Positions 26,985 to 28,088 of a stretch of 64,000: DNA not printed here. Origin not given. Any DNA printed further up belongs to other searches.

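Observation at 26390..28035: REC-TIR and stand-alone TIR genes inserted in-line between the two methylmalonyl-CoA mutase subunit genes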

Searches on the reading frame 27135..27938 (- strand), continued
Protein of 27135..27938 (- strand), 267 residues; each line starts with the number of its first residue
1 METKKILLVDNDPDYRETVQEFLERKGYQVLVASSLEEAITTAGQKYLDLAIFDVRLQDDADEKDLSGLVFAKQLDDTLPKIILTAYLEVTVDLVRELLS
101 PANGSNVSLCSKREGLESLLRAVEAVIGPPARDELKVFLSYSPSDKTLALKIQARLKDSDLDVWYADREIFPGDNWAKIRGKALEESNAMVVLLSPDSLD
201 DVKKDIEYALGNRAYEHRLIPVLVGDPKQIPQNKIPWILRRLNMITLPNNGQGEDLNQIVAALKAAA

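Call 42: search_protein_families(library=pfam, proteins=[P0036, P0041, P0056, P0047, P0044, P0053, P0063], max_evalue=0.001)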
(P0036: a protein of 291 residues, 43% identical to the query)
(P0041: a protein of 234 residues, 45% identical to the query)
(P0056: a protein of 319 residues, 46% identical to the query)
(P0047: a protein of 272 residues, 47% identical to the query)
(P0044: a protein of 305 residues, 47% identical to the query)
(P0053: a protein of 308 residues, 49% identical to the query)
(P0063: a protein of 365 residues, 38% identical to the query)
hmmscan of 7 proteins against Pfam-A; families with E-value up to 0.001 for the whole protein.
P0036 (291 aa): 2 families
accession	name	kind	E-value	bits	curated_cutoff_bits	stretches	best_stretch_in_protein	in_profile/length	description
PF20712.2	CyanoTRADDas_TM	-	1.3e-13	51.3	24.3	1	159-221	5-68/68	Cyanobacterial TRADD-N associated 2-Transmembrane domain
PF00072.30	Response_reg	-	2e-10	41.2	30.2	1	6-123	1-109/111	Response regulator receiver domain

P0041 (234 aa): 2 families
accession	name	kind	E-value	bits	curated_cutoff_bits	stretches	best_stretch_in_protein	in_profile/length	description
PF20712.2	CyanoTRADDas_TM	-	1e-09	38.8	24.3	1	153-219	1-68/68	Cyanobacterial TRADD-N associated 2-Transmembrane domain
PF00072.30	Response_reg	-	1.4e-08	35.3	30.2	1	6-124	1-110/111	Response regulator receiver domain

P0056 (319 aa): 2 families
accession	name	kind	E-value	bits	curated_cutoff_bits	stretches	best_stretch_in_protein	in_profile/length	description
PF20712.2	CyanoTRADDas_TM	-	3.4e-09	37.1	24.3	1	213-269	11-68/68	Cyanobacterial TRADD-N associated 2-Transmembrane domain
PF00072.30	Response_reg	-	2.1e-08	34.7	30.2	1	25-140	1-107/111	Response regulator receiver domain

P0047 (272 aa): 3 families
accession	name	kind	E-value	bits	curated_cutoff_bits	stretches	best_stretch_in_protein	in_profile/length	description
PF20712.2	CyanoTRADDas_TM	-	6.4e-11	42.6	24.3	1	152-218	1-68/68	Cyanobacterial TRADD-N associated 2-Transmembrane domain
PF00072.30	Response_reg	-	3.6e-09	37.2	30.2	1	6-125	1-111/111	Response regulator receiver domain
PF20990.2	DUF2207_C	-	9e-06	26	33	1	121-230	91-208/247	Predicted membrane protein (DUF2207) C-terminal domain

P0044 (305 aa): 1 family
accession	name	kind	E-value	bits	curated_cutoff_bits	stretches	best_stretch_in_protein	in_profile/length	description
PF00072.30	Response_reg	-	1.7e-07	31.8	30.2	1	6-123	1-109/111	Response regulator receiver domain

P0053 (308 aa): 1 family
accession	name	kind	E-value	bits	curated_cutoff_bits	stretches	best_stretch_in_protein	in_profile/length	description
PF00072.30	Response_reg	-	3.7e-09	37.2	30.2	1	12-129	1-109/111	Response regulator receiver domain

P0063 (365 aa): 6 families
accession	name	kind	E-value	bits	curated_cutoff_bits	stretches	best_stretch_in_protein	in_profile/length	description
PF13676.11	TIR_2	-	3.5e-17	63.5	28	1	162-270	1-109/122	TIR domain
PF00196.25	GerE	-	3.2e-07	30.3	23.5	1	293-342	2-51/57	Bacterial regulatory proteins, luxR family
PF01582.25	TIR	-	6.6e-07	29.7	21.3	1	167-247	11-91/179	TIR domain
PF08281.18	Sigma70_r4_2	-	2.2e-05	24.5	25.7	1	292-335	9-53/54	Sigma-70, region 4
PF04545.22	Sigma70_r4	-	0.00016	21.5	24.1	1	293-336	4-48/50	Sigma-70, region 4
PF00072.30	Response_reg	-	0.00052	20.6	30.2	0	17-125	1-110/111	Response regulator receiver domain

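Call 56: predict_structure(alignment_id=A3)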
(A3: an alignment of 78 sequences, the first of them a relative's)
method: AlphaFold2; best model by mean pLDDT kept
length: 267 residues; sequences in the alignment: 78
mean_pLDDT: 92.5   pTM: 0.70
mean pLDDT of the five models: 92.5, 92.2, 91.6, 91.4, 91.1
residues with pLDDT >= 90: 222; 70-90: 37; 50-70: 8; < 50: 0
segments of 3 or more residues with pLDDT < 50: none
pLDDT, mean of each block of 10 residues (from residue 1): 92 97 95 97 95 96 93 94 91 84 78 96 94 86 95 95 88 93 95 94 95 94 94 92 91 89 92
secondary structure, 60 per line:
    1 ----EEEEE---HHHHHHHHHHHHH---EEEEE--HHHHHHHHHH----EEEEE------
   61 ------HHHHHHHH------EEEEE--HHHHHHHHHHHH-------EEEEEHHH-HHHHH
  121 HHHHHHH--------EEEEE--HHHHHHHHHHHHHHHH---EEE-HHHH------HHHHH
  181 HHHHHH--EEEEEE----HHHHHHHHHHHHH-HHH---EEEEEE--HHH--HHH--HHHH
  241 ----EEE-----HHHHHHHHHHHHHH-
elements in order: E5-9 H13-25 E29-33 H36-45 E50-54 H67-74 E81-85 H88-99 E107-111 H116-127 E136-140 H143-158 E162-164 H166-169 H176-186 E189-194 H199-211 E219-224 H237-240 E245-247 H253-266

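Call 59: fold_search(model_id=the predicted structure, library=pdb)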
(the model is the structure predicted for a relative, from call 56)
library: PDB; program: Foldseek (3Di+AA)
matches with E <= 10: 1499; with E <= 0.001: 172
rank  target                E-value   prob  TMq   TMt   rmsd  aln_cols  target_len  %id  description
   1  3luf_B                3.0e-06  1.00  0.35  0.37  13.0       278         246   19  Structure of probable two-component system response regulator/GGDEF domain protein (released 2010-03-02)
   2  3mf4_A                3.2e-06  1.00  0.35  0.38  12.7       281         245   20  Crystal structure of putative two-component system response regulator/ggdef domain protein (released 2010-04-14)
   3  8p6f_B                4.3e-06  1.00  0.39  0.21  19.2       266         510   14  Crystal structure of PorX-Fj (released 2024-04-03)
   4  6wt7                  8.4e-06  1.00  0.40  0.33   3.1       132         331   23  Structure of a metazoan TIR-STING receptor from C. gigas in complex with 2',3'-cGAMP (released 2020-09-09)
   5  3luf_A                8.9e-06  1.00  0.35  0.38  12.6       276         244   21  Structure of probable two-component system response regulator/GGDEF domain protein (released 2010-03-02)
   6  5m7p_A                9.5e-06  1.00  0.37  0.23  15.8       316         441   15  Crystal structure of NtrX from Brucella abortus in complex with ADP processed with the CrystalDirect automated mountin (released 2017-01-25)
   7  8ted_B                1.4e-05  1.00  0.39  0.21   9.9       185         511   17  PorX primitive orthorhombic crystal form (released 2024-04-17)
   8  6oec_F                1.4e-05  1.00  0.38  0.65   3.5       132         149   26  Yeast Spc42 Trimeric Coiled-Coil Amino Acids 181-211 fused to PDB: 3H5I (released 2019-04-24)
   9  9g86_B                1.4e-05  1.00  0.34  0.21  15.8       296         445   16  Structure of Response regulator PleD in complex with c-diGMP and pppGpp (released 2025-08-06)
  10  5m7o_A                1.5e-05  1.00  0.39  0.24  15.8       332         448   13  Crystal structure of NtrX from Brucella abortus processed with the CrystalDirect automated mounting and cryo-cooling t (released 2017-01-25)
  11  8p6f_A                1.7e-05  1.00  0.39  0.21  19.0       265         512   14  Crystal structure of PorX-Fj (released 2024-04-03)
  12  8tff_A                1.8e-05  1.00  0.39  0.21  10.6       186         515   17  PorX with BeF3 phosphate analog (released 2024-04-17)
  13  8thp_A                2.2e-05  1.00  0.38  0.21  11.1       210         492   17  PorX phosphatase null mutant (T271V) (released 2024-04-17)
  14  7pv7_A                2.2e-05  1.00  0.39  0.21  12.5       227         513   14  Crystal structure of dimeric Porphyromonas gingivalis PorX, a type 9 secretion system response regulator. (released 2022-12-14)
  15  6oec_H                2.3e-05  1.00  0.39  0.66  10.7       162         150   22  Yeast Spc42 Trimeric Coiled-Coil Amino Acids 181-211 fused to PDB: 3H5I (released 2019-04-24)
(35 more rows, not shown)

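Call 71: search_protein_families(library=pfam, proteins=[L020:6904-7905:+], max_evalue=0.001)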
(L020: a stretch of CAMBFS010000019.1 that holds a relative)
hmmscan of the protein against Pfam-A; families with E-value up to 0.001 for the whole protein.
L020:6904-7905:+ (333 aa): 5 families
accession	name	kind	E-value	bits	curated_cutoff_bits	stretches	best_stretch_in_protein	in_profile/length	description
PF13676.11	TIR_2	-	6e-27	95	28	1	203-315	1-109/122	TIR domain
PF01582.25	TIR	-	7.1e-10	39.4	21.3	1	203-294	4-98/179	TIR domain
PF08937.16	ThsB_TIR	-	5e-05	24.1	21.2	1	241-289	47-92/100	Thoeris protein ThsB, TIR-like domain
PF00210.30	Ferritin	-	5.3e-05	23.6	24.5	1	62-161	40-139/142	Ferritin-like domain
PF10137.14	CAP12-PCTIR_TIR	-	5.6e-05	23.6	24.7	1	202-263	1-62/119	CAP12/Pycsar effector protein, TIR domain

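Call 81: search_protein_representatives(protein=window:27135-27938:-)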
Query: 267 residues. Proteins with E-value up to 0.001 (for the whole library): 8100; up to 1e-10: 929; up to 1e-30: 5. The best 150 are listed.
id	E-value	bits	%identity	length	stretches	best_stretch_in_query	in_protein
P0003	9.2e-91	320.2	62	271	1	1-266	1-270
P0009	2.4e-70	253.3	54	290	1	1-267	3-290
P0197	1.0e-38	149.7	42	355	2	5-133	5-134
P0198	4.7e-31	124.6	52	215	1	133-266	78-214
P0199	7.1e-31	124.0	49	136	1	136-266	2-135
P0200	8.2e-30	120.5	52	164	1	135-266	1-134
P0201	3.4e-28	115.2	48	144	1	132-254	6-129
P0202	3.1e-27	112.1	25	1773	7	137-264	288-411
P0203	1.1e-26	110.3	43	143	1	136-266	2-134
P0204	5.3e-26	108.1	43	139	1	135-265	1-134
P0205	5.7e-26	107.9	48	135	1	135-264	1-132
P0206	6.8e-26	107.7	48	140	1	135-260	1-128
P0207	8.5e-26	107.4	45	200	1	134-266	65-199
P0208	8.6e-26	107.4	47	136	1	135-267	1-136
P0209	9.0e-26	107.3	46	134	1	136-267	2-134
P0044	7.1e-21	91.3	49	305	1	1-131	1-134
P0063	2.8e-19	86.0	40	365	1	128-263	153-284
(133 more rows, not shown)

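Call 96: find_encoding_contigs(protein=P0008, flank=5000, max_places=2)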
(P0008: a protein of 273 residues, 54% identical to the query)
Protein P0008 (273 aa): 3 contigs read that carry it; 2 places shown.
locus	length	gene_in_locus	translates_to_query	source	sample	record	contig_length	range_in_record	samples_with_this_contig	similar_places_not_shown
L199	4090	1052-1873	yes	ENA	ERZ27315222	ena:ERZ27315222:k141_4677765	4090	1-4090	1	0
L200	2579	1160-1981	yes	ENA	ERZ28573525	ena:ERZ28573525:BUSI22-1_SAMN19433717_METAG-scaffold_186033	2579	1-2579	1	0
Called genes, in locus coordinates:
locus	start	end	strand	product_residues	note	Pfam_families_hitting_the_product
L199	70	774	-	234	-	PF01209:Ubie_methyltran (faint), PF05175:MTS (weak), PF13489:Methyltransf_23, PF05219:DREV (weak), PF13847:Methyltransf_31, PF08241:Methyltransf_11, PF08242:Methyltransf_12, PF13649:Methyltransf_25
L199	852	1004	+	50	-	-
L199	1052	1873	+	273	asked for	PF00072:Response_reg (weak), PF01582:TIR (weak), PF13676:TIR_2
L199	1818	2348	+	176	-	PF01582:TIR (weak), PF13676:TIR_2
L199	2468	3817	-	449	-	-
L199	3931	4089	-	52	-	?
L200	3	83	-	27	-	?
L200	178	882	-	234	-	PF01209:Ubie_methyltran (faint), PF05175:MTS (weak), PF13489:Methyltransf_23, PF05219:DREV (weak), PF13847:Methyltransf_31, PF08241:Methyltransf_11, PF08242:Methyltransf_12, PF13649:Methyltransf_25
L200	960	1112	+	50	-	-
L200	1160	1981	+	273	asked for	PF00072:Response_reg (weak), PF01582:TIR (weak), PF13676:TIR_2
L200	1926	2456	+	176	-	PF01582:TIR (weak), PF13676:TIR_2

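Call 97: find_encoding_contigs(protein=P0006, flank=5000, max_places=2)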
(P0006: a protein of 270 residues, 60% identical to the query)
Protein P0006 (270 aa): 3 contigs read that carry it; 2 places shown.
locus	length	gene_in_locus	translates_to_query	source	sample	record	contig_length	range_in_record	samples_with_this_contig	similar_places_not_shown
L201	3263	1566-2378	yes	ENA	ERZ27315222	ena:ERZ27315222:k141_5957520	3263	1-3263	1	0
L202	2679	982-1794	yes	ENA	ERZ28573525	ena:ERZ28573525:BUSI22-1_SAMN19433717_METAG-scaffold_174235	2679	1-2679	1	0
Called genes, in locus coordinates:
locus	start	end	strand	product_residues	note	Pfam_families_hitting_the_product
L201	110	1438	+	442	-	PF07586:HXXSHH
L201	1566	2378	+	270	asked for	PF00072:Response_reg, PF01582:TIR (weak), PF10137:CAP12-PCTIR_TIR (weak), PF13676:TIR_2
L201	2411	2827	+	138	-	PF01582:TIR (weak), PF13676:TIR_2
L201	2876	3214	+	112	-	-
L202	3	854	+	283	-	?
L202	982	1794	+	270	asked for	PF00072:Response_reg, PF01582:TIR (weak), PF10137:CAP12-PCTIR_TIR (weak), PF13676:TIR_2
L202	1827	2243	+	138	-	PF01582:TIR (weak), PF13676:TIR_2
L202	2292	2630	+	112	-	-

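Call 98: find_encoding_contigs(protein=P0005, flank=5000, max_places=2)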
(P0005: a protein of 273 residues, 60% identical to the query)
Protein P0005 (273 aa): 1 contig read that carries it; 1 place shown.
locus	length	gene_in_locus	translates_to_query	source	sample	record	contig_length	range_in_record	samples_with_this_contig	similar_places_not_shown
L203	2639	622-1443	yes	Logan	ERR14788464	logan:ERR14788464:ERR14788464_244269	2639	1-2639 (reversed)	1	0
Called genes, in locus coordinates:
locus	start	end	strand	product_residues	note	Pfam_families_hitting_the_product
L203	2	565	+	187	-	?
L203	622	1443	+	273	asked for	PF00072:Response_reg, PF10137:CAP12-PCTIR_TIR (faint), PF13676:TIR_2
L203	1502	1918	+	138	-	PF13676:TIR_2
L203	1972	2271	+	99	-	-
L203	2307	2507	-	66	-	-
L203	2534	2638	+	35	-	?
